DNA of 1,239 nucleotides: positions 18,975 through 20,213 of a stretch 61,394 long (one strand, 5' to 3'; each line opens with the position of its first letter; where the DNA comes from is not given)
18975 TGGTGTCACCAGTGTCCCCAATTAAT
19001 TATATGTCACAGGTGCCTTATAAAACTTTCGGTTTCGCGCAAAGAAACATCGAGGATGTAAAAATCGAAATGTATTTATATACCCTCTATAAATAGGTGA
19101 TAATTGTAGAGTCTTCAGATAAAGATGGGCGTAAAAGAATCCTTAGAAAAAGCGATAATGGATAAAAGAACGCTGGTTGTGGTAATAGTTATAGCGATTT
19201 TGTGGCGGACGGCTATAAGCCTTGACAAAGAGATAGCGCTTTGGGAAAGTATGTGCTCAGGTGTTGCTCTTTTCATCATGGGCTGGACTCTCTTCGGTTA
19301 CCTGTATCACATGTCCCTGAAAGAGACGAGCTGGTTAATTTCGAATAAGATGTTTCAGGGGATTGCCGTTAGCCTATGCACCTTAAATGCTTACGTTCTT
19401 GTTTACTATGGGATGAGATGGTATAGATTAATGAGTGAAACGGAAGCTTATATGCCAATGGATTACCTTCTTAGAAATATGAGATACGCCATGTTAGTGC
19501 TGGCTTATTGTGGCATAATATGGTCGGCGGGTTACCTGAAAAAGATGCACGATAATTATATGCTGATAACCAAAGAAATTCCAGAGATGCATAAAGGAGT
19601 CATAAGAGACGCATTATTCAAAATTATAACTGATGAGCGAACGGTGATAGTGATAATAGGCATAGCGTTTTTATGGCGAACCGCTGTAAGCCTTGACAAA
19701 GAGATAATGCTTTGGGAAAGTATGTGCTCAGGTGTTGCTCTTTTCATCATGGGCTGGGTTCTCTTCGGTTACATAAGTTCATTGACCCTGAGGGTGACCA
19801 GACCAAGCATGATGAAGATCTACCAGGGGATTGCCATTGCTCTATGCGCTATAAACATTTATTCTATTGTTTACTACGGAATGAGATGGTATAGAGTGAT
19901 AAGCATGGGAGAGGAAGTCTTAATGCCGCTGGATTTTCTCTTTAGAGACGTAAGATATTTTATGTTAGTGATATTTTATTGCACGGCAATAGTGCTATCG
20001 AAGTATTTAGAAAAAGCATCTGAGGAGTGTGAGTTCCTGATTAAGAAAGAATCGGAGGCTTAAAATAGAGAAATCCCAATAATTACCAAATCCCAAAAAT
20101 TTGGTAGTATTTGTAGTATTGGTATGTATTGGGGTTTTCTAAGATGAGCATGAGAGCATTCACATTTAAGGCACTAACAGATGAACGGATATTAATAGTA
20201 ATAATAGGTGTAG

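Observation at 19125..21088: Unassigned family of internally duplicated polytopic membrane proteins (3 genes, 6 modules) divergent from antiporter modules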

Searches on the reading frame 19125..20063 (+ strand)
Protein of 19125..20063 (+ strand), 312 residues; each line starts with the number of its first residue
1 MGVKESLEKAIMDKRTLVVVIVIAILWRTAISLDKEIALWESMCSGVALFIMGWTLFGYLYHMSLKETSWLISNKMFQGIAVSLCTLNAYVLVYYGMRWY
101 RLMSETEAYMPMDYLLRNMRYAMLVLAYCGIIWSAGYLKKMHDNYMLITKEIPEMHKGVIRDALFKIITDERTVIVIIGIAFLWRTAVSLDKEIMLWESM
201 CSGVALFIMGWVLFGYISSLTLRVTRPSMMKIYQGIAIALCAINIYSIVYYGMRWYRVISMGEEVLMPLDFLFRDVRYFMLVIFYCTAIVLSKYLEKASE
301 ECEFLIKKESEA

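Call 3: search_protein_families(library=pfam, proteins=[window:19125-20063:+], max_evalue=0.1)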
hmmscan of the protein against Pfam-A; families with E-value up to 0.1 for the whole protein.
window:19125-20063:+ (312 aa): 2 families
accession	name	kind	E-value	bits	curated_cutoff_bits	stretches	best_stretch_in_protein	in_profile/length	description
PF24432.1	DUF7555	-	0.00056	20.4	28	0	202-228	40-65/133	Family of unknown function (DUF7555)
PF14188.11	DUF4311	-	0.057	13.7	27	1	17-91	127-205/212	Domain of unknown function (DUF4311)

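Call 7: find_homologous_proteins(query=window:19125-20063:+, max_evalue=0.001)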
Query window:19125-20063:+ (312 aa): 247 proteins with E <= 0.001 among 2174 candidates; the best 120 are listed.
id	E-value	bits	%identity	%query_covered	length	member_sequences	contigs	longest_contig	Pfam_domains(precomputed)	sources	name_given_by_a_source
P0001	7.5e-200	681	100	100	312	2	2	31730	-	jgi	jgi:hypothetical protein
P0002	4.3e-159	547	78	100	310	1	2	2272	-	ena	-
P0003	1.5e-155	535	77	100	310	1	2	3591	-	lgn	-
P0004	1.4e-153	529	75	100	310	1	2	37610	-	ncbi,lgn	-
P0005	2.2e-148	512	73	99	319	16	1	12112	-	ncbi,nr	ncbi:MAG: hypothetical protein ISS94_02230 [Candidatus Syntrophoarchaeum sp.]|nr:hypothetical protei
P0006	2.4e-144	498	70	99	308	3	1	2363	-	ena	-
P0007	7.5e-143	493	68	100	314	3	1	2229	-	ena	-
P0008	2.6e-142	492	69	99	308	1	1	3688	-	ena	-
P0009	5.2e-142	491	69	100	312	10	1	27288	-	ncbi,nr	ncbi:MAG: hypothetical protein EFT35_09465 [Methanophagales archaeon ANME-1-THS]|nr:MAG: hypothetica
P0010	1.2e-141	489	69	100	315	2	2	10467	-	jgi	jgi:hypothetical protein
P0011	2.0e-141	489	68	100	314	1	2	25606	-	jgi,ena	-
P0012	2.2e-141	489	69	100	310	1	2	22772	-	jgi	jgi:hypothetical protein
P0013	2.4e-141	488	70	100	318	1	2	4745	-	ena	-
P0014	4.4e-140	484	67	99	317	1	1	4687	-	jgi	jgi:hypothetical protein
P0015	4.4e-140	484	67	99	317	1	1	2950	-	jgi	-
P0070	1.0e-125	437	62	100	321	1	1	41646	-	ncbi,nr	ncbi:MAG: hypothetical protein JW878_07135 [Methanomicrobia archaeon]|nr:hypothetical protein [Metha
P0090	2.5e-103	364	51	100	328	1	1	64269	-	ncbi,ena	-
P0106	7.8e-98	346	52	100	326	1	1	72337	-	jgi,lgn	jgi:hypothetical protein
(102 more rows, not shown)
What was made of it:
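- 19125..20063 (+): TM8 paralogue A (312 aa). Two 4-TM modules, roughly residues 1-157 and 158-312. First gene of the A-B operon. 247 homologues (call 7).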

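Call 11: search_protein_families(library=ncbifam, proteins=[window:19125-20063:+], max_evalue=0.01)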
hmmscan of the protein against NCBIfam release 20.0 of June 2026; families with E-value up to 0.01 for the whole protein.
window:19125-20063:+ (312 aa): 1 family
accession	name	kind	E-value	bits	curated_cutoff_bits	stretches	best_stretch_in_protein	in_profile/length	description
TIGR03580.1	EF_0832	hypoth_equivalog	0.0045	16.5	301.1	0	16-88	149-225/257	conserved hypothetical protein EF_0832/AHA_3913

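Call 12: search_solved_structures(query=window:19125-20063:+, max_evalue=10)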
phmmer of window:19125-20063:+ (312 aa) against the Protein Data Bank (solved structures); distinct sequences matched with E-value up to 10: 3.
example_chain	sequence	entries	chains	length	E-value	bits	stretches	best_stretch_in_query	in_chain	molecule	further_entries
6ob2_B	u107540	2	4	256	0.5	12.8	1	83-148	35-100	Neurofibromin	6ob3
6v65_B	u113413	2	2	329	0.81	12.1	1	84-148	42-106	Neurofibromin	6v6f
1nf1_A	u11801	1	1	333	0.83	12.1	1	84-148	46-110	PROTEIN (NEUROFIBROMIN)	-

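Call 19: find_encoding_contigs(protein=P0005, flank=10000, max_places=2)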
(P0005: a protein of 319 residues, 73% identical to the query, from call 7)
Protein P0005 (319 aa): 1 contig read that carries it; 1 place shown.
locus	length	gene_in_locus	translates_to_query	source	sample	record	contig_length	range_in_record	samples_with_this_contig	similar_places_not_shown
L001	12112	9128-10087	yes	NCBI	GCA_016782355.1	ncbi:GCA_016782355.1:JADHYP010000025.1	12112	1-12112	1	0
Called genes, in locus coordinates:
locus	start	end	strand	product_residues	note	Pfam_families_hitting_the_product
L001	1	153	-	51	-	?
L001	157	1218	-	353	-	PF13237:Fer4_10 (faint), PF04422:FrhB_FdhB_N, PF04432:FrhB_FdhB_C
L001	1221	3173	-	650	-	PF00890:FAD_binding_2 (weak), PF12831:FAD_oxidored, PF13450:NAD_binding_8 (weak), PF12838:Fer4_7 (weak), PF00037:Fer4 (weak), PF12797:Fer4_2 (weak), PF12838:Fer4_7, PF14697:Fer4_21, +10 more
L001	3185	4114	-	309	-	PF02219:MTHFR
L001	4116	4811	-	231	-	PF12225:DUF5981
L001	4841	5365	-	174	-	-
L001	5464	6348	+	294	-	PF00004:AAA, PF17862:AAA_lid_3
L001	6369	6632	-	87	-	-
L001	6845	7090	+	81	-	-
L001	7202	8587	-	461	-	PF06745:ATPase, PF07088:GvpD_P-loop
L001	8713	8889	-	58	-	-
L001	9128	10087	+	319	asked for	-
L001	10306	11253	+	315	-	-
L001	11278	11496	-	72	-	-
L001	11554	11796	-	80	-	-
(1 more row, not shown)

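Call 20: find_encoding_contigs(protein=P0070, flank=10000, max_places=2)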
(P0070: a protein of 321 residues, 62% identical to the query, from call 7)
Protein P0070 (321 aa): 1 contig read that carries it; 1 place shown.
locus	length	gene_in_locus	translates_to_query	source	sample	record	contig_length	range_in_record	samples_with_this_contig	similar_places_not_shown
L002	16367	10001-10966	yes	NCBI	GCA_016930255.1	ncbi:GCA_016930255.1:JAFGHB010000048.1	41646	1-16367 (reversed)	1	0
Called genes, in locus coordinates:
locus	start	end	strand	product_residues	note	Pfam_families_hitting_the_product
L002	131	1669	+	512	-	PF00361:Proton_antipo_M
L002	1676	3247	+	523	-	PF00361:Proton_antipo_M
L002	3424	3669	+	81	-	PF08734:GYD (weak)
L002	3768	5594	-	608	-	PF00361:Proton_antipo_M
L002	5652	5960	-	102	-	PF07381:EarA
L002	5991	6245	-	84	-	-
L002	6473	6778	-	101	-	PF07381:EarA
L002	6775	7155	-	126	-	PF00072:Response_reg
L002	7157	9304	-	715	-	PF00989:PAS, PF08448:PAS_4, PF13426:PAS_9, PF00989:PAS, PF13426:PAS_9, PF08447:PAS_3, PF00512:HisKA, PF02518:HATPase_c, +2 more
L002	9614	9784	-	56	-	-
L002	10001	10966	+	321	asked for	-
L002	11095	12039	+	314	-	-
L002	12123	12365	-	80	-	-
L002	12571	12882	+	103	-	-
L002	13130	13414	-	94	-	PF01918:Alba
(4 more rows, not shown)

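Call 21: find_encoding_contigs(protein=P0009, flank=10000, max_places=2)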
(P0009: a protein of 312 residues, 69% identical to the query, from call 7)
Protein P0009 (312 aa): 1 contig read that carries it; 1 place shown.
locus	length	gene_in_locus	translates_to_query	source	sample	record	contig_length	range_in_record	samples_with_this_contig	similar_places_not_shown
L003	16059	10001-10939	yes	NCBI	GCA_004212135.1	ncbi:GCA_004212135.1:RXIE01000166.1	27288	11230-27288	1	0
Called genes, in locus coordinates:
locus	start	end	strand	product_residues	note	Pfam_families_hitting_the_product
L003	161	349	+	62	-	-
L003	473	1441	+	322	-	PF02558:ApbA, PF08546:ApbA_C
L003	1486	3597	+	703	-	PF01496:V_ATPase_I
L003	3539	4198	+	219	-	-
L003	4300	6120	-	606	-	PF00361:Proton_antipo_M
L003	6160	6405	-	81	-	-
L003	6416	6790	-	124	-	PF07381:EarA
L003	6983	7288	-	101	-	PF07381:EarA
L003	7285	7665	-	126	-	PF00072:Response_reg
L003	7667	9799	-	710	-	PF00989:PAS, PF08448:PAS_4, PF13426:PAS_9, PF00989:PAS, PF08447:PAS_3, PF13426:PAS_9, PF00512:HisKA, PF02518:HATPase_c, +2 more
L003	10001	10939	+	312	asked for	-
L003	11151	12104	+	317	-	-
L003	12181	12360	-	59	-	-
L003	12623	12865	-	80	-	-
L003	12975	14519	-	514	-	PF00361:Proton_antipo_M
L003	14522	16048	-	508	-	PF00361:Proton_antipo_M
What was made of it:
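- The A-B pair is often separated from PF00361 by a two-component system (calls 20, 21).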

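Call 22: find_encoding_contigs(protein=P0106, flank=10000, max_places=2)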
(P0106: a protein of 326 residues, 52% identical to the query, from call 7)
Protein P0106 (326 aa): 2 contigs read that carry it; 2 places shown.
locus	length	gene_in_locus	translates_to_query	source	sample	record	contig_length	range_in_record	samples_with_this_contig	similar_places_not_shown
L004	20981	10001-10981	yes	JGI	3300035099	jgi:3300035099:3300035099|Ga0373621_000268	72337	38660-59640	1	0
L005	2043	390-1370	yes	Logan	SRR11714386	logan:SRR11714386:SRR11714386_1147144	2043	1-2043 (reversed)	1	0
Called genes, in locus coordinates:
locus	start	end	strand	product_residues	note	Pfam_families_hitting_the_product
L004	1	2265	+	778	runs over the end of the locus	PF00571:CBS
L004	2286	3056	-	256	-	PF12644:DUF3782, PF07788:PDDEXK_10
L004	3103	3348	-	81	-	-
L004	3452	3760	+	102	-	-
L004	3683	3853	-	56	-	-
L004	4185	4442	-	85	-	-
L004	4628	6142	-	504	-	PF00361:Proton_antipo_M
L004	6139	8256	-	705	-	PF00662:Proton_antipo_N, PF00361:Proton_antipo_M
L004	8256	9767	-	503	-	PF00361:Proton_antipo_M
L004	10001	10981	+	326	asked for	-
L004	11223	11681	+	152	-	-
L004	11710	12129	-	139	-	PF01850:PIN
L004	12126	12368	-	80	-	-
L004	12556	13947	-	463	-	PF06745:ATPase, PF07088:GvpD_P-loop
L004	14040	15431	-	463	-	PF07088:GvpD_P-loop, PF13481:AAA_25 (faint), PF06745:ATPase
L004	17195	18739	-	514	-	PF00361:Proton_antipo_M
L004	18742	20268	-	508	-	PF00361:Proton_antipo_M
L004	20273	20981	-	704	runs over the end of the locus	PF00662:Proton_antipo_N, PF00361:Proton_antipo_M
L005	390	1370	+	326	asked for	-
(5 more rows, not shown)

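Call 27: search_solved_structures(query=A1, max_evalue=10)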
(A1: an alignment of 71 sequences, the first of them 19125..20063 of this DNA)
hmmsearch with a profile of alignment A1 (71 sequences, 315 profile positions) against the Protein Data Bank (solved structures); distinct sequences matched with E-value up to 10: 0.

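Call 35: find_encoding_contigs(protein=P0090, flank=10000, max_places=2)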
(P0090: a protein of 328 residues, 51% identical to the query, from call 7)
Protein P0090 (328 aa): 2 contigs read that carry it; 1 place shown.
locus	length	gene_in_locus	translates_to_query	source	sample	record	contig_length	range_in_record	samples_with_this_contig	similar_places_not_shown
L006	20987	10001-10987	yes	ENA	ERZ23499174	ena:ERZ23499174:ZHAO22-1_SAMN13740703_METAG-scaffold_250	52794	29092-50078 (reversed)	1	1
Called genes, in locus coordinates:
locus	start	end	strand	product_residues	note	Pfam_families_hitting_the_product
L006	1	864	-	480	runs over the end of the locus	PF07088:GvpD_P-loop, PF06745:ATPase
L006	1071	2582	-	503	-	PF00361:Proton_antipo_M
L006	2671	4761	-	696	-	PF00662:Proton_antipo_N, PF00361:Proton_antipo_M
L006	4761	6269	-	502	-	PF00361:Proton_antipo_M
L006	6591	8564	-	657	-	PF00890:FAD_binding_2 (weak), PF01266:DAO (weak), PF07992:Pyr_redox_2 (weak), PF12831:FAD_oxidored (weak), PF13450:NAD_binding_8 (weak), PF00037:Fer4, PF12838:Fer4_7, PF13187:Fer4_9, +13 more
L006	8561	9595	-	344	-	PF04422:FrhB_FdhB_N, PF04432:FrhB_FdhB_C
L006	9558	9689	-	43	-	-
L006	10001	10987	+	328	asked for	-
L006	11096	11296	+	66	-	PF05168:HEPN (faint)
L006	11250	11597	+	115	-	PF01909:NTP_transf_2 (weak), PF18765:Polbeta (faint)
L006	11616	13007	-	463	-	PF06745:ATPase, PF07088:GvpD_P-loop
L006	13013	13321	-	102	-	-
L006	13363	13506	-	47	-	-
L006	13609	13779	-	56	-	-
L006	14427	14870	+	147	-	-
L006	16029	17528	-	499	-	PF00361:Proton_antipo_M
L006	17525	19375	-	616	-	PF00361:Proton_antipo_M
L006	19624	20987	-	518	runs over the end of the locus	PF00361:Proton_antipo_M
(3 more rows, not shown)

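Call 36: predict_structure(alignment_id=A1)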
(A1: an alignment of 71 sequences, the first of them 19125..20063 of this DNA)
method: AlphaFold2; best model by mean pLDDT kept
length: 312 residues; sequences in the alignment: 71
mean_pLDDT: 80.2   pTM: 0.80
mean pLDDT of the five models: 80.2, 79.8, 79.1, 78.9, 78.6
residues with pLDDT >= 90: 83; 70-90: 162; 50-70: 54; < 50: 13
segments of 3 or more residues with pLDDT < 50: 151-161
pLDDT, mean of each block of 10 residues (from residue 1): 58 76 78 66 84 90 78 87 93 86 63 78 91 89 72 47 60 88 85 79 91 91 83 93 93 84 67 86 92 87 73 64
secondary structure, 60 per line:
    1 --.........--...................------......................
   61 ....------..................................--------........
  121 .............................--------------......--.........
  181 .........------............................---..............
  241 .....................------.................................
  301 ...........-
elements in order: H3-11 H14-32 H39-64 H71-104 H113-149 H164-169 H172-189 H196-223 H227-261 H268-311
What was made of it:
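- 19125..20063 (+): AF2 model with pLDDT 80.2, pTM 0.80 and 8 long helices (call 36).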

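Call 38: fold_search(model_id=the predicted structure, library=pdb)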
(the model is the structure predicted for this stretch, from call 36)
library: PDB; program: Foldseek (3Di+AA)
matches with E <= 10: 392; with E <= 0.001: 0
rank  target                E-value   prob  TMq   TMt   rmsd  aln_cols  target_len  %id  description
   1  6grj_A                1.4e-01  0.21  0.16  0.15  40.9       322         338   13  Structure of the AhlB pore of the tripartite alpha-pore forming toxin, AHL, from Aeromonas hydrophila. (released 2019-07-03)
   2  7a0g_AAA              1.5e-01  0.10  0.12  0.11  37.1       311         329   12  Structure of the SmhB pore of the tripartite alpha-pore forming toxin, Smh, from Serratia marcescens. (released 2021-03-31)
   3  5es2_B                1.6e-01  0.15  0.14  0.12  21.4       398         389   14  The crystal structure of a functionally uncharacterized protein LPG0634 from Legionella pneumophila subsp. pneumophila (released 2015-12-16)
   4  7td0_R                1.7e-01  0.75  0.33  0.35  11.9       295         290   12  Lysophosphatidic acid receptor 1-Gi complex bound to LPA (released 2022-02-09)
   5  7a0g_HHH              1.8e-01  0.10  0.13  0.12  37.2       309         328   12  Structure of the SmhB pore of the tripartite alpha-pore forming toxin, Smh, from Serratia marcescens. (released 2021-03-31)
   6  6h2f_G                2.0e-01  0.18  0.16  0.16  37.1       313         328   11  Structure of the pre-pore AhlB of the tripartite alpha-pore forming toxin, AHL, from Aeromonas hydrophila. (released 2019-07-10)
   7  6z66                  2.1e-01  0.63  0.30  0.23  13.2       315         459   13  Crystal structure of apo-state neurotensin receptor 1 (released 2021-02-10)
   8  8wrb_R                2.1e-01  0.38  0.23  0.25  18.6       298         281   10  Lysophosphatidylserine receptor GPR34-Gi complex (released 2023-11-08)
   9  7a0g_EEE              2.1e-01  0.10  0.12  0.11  37.8       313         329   11  Structure of the SmhB pore of the tripartite alpha-pore forming toxin, Smh, from Serratia marcescens. (released 2021-03-31)
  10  6h2f_C                2.5e-01  0.21  0.18  0.17  40.2       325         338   12  Structure of the pre-pore AhlB of the tripartite alpha-pore forming toxin, AHL, from Aeromonas hydrophila. (released 2019-07-10)
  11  6h2f_A                2.6e-01  0.14  0.15  0.14  38.7       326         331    9  Structure of the pre-pore AhlB of the tripartite alpha-pore forming toxin, AHL, from Aeromonas hydrophila. (released 2019-07-10)
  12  7xk8_R                2.7e-01  0.69  0.32  0.35  12.7       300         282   10  Cryo-EM structure of the Neuromedin U receptor 2 (NMUR2) in complex with G Protein and its endogeneous Peptide-Agonist (released 2023-02-22)
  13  6h2f_E                2.8e-01  0.16  0.16  0.15  38.6       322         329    8  Structure of the pre-pore AhlB of the tripartite alpha-pore forming toxin, AHL, from Aeromonas hydrophila. (released 2019-07-10)
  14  6grj_H                3.0e-01  0.12  0.14  0.13  40.1       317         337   11  Structure of the AhlB pore of the tripartite alpha-pore forming toxin, AHL, from Aeromonas hydrophila. (released 2019-07-03)
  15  3tdp_B                3.6e-01  0.30  0.21  0.24  16.5       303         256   12  Crystal structure of HSC at pH 4.5 (released 2012-03-07)
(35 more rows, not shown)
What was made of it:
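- On Any solved fold (PDB) or viral predicted fold (BFVD): Best PDB hit has E 0.14 and TM <= 0.35 (call 38).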

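Call 41: find_related_loci(query=A1, collection=genome_contigs, flank=10000)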
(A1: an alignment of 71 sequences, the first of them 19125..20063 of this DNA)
Query A1 (312 aa) in genome_contigs; peptide patterns used: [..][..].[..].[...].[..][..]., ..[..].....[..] (x = any residue, [..] = any of these).
145 stretches matched a pattern; 92 encode a relative of the query (tblastn E <= 1e-3); the best 80 are kept; 74 distinct loci.
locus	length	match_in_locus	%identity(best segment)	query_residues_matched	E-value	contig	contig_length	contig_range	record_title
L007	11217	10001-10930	75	1-312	4e-160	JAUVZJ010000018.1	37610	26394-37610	MAG: Methanophagales archaeon isolate CSMAG_1265 CSMAG_1265_k141_12801_length_37610_cov_156.5702, whole genome shotgun s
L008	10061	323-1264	72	1-312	1e-155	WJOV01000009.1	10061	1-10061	MAG: Methanosarcinales archaeon isolate 1244-F3-H4-B6 F3H4_C686, whole genome shotgun sequence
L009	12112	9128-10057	73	1-311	5e-155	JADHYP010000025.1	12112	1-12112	MAG: Candidatus Syntrophoarchaeum sp. isolate BS750m-G82 BS-750m-C9438, whole genome shotgun sequence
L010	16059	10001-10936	69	1-312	9e-150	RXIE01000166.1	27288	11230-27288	MAG: Methanophagales archaeon ANME-1-THS DGJ9_scaffold_1249, whole genome shotgun sequence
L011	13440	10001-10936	69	1-312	2e-148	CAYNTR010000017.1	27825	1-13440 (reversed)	MAG TPA_asm: uncultured Halobacteria archaeon isolate binchicken_co395_157 genome assembly, contig: NODE_247_length_2782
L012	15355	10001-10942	68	1-312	9e-146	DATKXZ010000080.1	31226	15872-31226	MAG TPA_asm: Desulfobacteria bacterium isolate SMAG_U14206 k141_928121, whole genome shotgun sequence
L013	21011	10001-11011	69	1-311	7e-146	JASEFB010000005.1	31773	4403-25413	MAG: archaeon isolate Yes46-13 NODE_5_length_31773_cov_67.829813, whole genome shotgun sequence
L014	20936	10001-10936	68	4-306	7e-145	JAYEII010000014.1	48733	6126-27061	MAG: Methanobacteriota archaeon isolate MAG195 MAG195_14, whole genome shotgun sequence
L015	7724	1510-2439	69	1-308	1e-144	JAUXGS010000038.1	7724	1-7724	MAG: Methanosarcinales archaeon isolate CSMAG_2935 CSMAG_2935_k117_7214562_length_7724_cov_19.8838, whole genome shotgun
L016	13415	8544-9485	65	1-312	6e-144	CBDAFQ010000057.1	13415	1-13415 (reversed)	MAG: uncultured ANME-1 euryarchaeote isolate MAG_104 genome assembly, contig: k141_340066, whole genome shotgun sequence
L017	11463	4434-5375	66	1-312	6e-144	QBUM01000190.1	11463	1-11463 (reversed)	ANME-1 cluster archaeon GoMg2 GOMG2_62, whole genome shotgun sequence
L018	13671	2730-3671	66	1-312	7e-144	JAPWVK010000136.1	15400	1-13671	MAG: Methanophagales archaeon isolate SB_Co_68 SB_Co_68_000000000136, whole genome shotgun sequence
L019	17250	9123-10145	68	4-306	3e-143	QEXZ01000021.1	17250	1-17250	MAG: Methanomicrobiales archaeon isolate M5.MMPM 21, whole genome shotgun sequence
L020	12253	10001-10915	67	1-306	8e-143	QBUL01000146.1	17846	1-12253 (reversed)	ANME-1 cluster archaeon GoMg1 GOMG1_44, whole genome shotgun sequence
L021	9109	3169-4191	67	4-306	2e-142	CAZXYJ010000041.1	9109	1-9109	MAG TPA_asm: uncultured Halobacteria archaeon isolate SRP068000_co2_232 genome assembly, contig: NODE_9172_length_9109_c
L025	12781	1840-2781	63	1-311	6e-137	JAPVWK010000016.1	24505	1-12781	MAG: Methanophagales archaeon isolate HMR2_5 HMR2_5_000000000016, whole genome shotgun sequence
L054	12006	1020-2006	67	1-311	2e-140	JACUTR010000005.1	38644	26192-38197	MAG: Methanophagales archaeon isolate Kmv05 NODE_440_length_38644_cov_9.497033, whole genome shotgun sequence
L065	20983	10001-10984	47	1-312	8e-100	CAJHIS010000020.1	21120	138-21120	MAG: Candidatus Argoarchaeum ethanivorans isolate gfbio:e3339647-f889-4370-9287-4fb5cb688e4c:AG392D22_GoMArc1 genome ass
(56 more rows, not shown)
